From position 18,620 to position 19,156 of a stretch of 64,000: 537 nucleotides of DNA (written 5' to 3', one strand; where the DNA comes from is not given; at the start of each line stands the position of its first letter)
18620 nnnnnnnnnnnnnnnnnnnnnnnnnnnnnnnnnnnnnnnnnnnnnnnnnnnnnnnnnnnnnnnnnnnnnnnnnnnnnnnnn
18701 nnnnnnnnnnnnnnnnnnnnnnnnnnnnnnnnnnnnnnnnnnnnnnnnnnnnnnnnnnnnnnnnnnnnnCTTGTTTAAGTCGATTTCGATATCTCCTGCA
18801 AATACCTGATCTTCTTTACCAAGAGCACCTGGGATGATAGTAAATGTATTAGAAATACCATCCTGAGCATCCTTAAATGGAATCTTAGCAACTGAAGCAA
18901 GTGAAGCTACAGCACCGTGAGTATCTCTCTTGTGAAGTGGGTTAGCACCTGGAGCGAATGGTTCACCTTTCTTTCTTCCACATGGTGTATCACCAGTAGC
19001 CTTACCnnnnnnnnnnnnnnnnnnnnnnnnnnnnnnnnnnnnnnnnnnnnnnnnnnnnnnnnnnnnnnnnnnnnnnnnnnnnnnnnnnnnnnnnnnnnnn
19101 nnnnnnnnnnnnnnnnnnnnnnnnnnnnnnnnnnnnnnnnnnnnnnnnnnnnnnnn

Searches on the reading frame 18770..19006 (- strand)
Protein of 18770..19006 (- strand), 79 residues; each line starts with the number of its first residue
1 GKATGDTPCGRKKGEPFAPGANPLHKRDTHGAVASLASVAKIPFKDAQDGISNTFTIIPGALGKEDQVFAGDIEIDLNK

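Call 89: search_solved_structures(query=window:18770-19006:-, max_evalue=0.001, show_alignments=1)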
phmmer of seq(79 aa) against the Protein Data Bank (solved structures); distinct sequences matched with E-value up to 0.001: 6.
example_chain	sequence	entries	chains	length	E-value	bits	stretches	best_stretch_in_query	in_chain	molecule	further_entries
38lb_A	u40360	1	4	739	3.8e-30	107.1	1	1-74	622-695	Formate acetyltransferase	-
38la_A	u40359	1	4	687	1.8e-25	92.2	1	1-66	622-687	Formate acetyltransferase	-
1cm5_A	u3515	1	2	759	1.4e-24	89.3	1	1-69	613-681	PROTEIN (PYRUVATE FORMATE-LYASE)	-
1h16_A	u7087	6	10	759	1.5e-24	89.3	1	1-69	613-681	FORMATE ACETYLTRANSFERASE 1 | Pyruvate formate-lyase | PROTEIN (PYRUVATE FORMATE-LYASE)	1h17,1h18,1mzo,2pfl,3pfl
2f3o_A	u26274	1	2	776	1.3e-05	29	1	4-66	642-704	pyruvate formate-lyase 2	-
1r8w_A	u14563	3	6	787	0.00033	24.6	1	1-62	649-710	glycerol dehydratase | B12-independent glycerol dehydratase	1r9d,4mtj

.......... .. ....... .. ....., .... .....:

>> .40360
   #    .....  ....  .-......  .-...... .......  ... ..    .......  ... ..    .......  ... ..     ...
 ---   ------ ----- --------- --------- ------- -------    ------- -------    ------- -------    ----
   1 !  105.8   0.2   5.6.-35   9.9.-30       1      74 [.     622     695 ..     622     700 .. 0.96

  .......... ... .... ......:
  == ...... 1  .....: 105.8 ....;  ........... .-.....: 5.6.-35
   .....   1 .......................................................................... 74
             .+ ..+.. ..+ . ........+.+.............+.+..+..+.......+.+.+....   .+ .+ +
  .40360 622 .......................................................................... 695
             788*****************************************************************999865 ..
